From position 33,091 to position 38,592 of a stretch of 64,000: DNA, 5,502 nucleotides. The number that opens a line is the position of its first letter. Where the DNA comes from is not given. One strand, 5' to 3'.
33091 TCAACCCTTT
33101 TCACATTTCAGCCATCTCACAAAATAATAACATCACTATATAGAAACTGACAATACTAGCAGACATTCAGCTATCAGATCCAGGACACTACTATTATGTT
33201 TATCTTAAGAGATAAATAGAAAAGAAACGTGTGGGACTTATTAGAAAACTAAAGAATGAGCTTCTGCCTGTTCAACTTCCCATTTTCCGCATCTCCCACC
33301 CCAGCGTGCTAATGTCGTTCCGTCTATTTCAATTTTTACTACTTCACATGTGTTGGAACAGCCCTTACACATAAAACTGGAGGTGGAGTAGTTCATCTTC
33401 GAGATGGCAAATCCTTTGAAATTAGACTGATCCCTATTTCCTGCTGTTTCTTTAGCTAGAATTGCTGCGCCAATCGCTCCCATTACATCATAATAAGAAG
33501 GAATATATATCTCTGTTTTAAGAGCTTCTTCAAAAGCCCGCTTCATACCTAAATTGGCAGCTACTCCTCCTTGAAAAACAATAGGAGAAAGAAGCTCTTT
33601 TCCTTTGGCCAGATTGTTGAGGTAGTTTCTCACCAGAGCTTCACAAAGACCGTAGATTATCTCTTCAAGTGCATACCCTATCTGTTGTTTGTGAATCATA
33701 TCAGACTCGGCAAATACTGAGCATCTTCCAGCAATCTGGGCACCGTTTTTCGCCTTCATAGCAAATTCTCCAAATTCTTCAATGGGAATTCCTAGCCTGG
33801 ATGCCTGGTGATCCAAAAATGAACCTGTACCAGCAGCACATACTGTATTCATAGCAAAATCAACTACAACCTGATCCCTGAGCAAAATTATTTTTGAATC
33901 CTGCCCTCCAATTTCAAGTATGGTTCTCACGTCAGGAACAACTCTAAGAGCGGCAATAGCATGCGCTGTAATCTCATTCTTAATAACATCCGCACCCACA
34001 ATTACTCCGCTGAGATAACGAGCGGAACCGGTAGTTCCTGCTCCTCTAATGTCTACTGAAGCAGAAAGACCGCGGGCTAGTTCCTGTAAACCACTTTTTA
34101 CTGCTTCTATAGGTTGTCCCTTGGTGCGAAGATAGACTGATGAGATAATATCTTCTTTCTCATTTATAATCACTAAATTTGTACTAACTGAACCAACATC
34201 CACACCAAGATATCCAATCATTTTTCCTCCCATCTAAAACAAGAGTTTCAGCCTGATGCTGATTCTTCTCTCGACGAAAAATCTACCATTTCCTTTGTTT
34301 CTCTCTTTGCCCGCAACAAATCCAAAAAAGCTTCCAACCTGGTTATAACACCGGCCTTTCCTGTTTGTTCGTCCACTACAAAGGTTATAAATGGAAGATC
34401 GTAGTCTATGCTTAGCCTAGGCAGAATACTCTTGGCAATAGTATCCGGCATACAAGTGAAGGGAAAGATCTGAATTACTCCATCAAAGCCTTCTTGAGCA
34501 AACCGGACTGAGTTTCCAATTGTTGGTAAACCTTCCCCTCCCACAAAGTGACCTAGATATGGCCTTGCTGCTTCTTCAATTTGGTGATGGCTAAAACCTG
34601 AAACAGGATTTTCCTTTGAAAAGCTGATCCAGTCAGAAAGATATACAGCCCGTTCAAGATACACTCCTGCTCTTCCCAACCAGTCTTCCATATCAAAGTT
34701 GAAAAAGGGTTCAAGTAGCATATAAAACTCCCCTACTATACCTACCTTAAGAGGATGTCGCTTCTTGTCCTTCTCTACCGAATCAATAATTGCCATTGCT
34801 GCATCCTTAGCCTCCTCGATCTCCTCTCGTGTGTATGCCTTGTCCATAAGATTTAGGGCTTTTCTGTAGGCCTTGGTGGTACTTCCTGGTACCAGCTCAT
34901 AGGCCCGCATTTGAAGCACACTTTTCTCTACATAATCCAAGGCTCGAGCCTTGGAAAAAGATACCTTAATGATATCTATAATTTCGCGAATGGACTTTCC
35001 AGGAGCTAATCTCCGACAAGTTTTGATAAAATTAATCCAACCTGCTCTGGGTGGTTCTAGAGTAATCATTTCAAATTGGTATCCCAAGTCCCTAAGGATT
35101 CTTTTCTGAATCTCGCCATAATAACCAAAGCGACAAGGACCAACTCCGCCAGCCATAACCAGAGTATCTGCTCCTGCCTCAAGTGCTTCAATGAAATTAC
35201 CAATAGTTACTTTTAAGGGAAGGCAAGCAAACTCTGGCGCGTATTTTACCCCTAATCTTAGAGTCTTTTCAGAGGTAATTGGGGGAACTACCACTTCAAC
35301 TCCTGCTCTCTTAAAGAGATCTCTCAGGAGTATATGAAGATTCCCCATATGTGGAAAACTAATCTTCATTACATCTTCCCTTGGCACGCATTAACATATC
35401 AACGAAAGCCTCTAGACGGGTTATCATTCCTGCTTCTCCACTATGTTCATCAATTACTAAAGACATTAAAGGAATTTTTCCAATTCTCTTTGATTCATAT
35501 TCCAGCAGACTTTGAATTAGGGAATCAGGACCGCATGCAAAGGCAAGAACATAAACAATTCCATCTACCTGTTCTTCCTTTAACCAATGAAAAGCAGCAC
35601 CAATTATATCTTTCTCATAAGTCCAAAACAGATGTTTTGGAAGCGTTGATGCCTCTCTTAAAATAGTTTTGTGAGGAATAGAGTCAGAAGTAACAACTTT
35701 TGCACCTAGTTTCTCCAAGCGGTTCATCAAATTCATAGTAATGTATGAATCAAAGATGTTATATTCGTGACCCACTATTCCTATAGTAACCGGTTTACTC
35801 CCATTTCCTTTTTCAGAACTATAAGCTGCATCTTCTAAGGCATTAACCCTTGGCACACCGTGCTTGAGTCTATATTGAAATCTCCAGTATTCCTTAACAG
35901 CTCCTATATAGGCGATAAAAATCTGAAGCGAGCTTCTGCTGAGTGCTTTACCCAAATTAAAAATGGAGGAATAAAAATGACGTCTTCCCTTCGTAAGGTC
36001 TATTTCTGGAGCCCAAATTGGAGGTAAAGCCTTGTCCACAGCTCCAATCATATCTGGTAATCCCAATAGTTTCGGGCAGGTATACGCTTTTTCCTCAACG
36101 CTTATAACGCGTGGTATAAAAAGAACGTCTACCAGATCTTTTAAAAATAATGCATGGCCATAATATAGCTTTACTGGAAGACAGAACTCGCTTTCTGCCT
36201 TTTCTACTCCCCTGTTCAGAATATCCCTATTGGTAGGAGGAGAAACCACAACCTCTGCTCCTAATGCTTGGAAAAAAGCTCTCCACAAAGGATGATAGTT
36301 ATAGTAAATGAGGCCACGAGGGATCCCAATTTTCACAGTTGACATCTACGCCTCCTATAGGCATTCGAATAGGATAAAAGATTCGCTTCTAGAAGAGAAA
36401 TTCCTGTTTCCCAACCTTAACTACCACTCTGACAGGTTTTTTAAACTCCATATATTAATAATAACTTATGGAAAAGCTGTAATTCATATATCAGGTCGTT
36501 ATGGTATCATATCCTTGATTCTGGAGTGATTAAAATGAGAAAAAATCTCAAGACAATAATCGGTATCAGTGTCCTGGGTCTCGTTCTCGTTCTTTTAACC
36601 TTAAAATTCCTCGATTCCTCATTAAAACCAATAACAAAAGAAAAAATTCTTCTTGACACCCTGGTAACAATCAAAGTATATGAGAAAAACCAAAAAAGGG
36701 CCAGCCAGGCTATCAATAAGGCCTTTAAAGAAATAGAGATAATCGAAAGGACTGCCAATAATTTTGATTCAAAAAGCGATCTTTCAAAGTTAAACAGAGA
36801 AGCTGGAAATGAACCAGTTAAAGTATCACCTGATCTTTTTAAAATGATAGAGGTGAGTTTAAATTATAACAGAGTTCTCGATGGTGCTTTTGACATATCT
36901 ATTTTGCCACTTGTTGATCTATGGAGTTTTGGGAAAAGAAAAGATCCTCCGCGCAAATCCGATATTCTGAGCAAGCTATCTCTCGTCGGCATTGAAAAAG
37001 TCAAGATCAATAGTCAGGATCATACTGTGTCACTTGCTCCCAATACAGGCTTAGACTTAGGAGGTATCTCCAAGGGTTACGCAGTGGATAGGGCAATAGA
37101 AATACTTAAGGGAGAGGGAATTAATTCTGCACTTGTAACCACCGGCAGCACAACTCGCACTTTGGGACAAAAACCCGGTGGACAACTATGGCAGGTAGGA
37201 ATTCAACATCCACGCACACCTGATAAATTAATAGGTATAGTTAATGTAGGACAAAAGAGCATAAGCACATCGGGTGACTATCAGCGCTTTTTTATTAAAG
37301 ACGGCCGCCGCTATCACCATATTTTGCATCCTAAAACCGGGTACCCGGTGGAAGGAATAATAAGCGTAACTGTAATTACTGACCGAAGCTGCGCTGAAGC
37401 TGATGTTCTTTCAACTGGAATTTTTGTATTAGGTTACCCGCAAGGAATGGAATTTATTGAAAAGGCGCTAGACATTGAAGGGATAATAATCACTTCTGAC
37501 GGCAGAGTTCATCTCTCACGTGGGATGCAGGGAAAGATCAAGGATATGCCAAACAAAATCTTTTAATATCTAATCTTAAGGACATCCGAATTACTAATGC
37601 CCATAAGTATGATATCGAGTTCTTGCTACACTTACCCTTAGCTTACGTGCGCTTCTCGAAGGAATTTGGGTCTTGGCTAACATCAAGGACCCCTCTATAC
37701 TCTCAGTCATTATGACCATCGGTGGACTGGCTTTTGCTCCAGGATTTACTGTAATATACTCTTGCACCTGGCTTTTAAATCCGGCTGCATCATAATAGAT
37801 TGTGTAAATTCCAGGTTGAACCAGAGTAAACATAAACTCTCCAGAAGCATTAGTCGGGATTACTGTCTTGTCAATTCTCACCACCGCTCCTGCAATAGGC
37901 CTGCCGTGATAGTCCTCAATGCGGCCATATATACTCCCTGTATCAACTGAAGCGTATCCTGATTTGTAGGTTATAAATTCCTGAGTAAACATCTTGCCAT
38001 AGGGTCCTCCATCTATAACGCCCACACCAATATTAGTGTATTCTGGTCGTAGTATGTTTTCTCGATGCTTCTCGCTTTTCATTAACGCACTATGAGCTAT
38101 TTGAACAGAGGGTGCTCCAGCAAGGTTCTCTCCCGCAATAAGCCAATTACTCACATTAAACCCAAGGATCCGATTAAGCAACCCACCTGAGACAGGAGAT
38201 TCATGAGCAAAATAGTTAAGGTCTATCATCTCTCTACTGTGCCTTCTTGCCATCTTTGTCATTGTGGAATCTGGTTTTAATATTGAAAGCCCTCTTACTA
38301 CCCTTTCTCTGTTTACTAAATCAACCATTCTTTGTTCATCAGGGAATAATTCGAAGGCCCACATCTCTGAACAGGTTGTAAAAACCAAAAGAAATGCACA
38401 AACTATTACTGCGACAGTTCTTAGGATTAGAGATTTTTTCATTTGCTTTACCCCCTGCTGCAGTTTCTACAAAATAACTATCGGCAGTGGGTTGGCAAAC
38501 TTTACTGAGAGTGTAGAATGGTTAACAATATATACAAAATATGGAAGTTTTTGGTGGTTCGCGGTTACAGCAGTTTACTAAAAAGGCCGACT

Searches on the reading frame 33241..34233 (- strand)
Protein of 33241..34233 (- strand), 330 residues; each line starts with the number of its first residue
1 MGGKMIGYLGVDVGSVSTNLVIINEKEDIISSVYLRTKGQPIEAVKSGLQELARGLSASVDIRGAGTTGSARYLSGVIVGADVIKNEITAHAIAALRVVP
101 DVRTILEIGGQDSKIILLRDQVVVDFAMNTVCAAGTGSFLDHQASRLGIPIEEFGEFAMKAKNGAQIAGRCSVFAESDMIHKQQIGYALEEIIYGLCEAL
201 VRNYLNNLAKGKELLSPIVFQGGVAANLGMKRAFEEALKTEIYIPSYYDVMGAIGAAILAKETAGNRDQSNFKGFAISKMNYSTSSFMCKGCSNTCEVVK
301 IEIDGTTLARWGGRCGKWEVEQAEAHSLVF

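Call 4: search_protein_families(library=pfam, proteins=[window:33241-34233:-], max_evalue=0.001)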
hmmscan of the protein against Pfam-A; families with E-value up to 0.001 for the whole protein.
window:33241-34233:- (330 aa): 2 families
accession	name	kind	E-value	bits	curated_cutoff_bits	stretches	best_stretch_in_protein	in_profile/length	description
PF01869.26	BcrAD_BadFG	-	1.3e-46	159.8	31.5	1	9-260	1-271/271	BadF/BadG/BcrA/BcrD ATPase family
PF05378.19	Hydant_A_N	-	0.00057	20.1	25.2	1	9-116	2-101/176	Hydantoinase/oxoprolinase N-terminal region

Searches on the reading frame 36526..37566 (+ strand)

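Call 4: search_protein_families(library=pfam, proteins=[window:36526-37566:+], max_evalue=0.001)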
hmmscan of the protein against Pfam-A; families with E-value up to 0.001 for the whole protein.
window:36526-37566:+ (346 aa): 1 family
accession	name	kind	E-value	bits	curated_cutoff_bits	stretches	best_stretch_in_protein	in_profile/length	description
PF02424.20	ApbE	-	1.4e-84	284.2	25.6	1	43-319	1-264/266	ApbE family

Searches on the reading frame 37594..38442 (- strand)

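Call 4: search_protein_families(library=pfam, proteins=[window:37594-38442:-], max_evalue=0.001)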
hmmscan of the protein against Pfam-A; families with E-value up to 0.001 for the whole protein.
window:37594-38442:- (282 aa): 3 families
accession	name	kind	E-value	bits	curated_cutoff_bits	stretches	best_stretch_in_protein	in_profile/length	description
PF00188.32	CAP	-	6e-14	53.3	21.1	1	40-156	1-117/117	Cysteine-rich secretory protein family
PF13620.12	CarboxypepD_reg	-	2.2e-13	50.8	32.3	1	170-237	1-74/82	Carboxypeptidase regulatory-like domain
PF13715.12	CarbopepD_reg_2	-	2.2e-05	24.8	32.2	1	172-233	2-65/88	CarboxypepD_reg-like domain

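Call 15: search_protein_families(library=ncbifam, proteins=[window:37594-38442:-], max_evalue=0.00001)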
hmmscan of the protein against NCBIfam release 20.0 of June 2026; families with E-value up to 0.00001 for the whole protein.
window:37594-38442:- (282 aa): 2 families
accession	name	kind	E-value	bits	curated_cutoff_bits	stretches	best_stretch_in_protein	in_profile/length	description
TIGR02909.1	spore_YkwD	subfamily_domain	1.3e-35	122.1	171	1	35-157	4-126/127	uncharacterized protein, YkwD family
NF052345.1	S_layer_anammox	exception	2.1e-07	28.7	1400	1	166-270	1310-1416/1596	Kustd1514 family S-layer glycoprotein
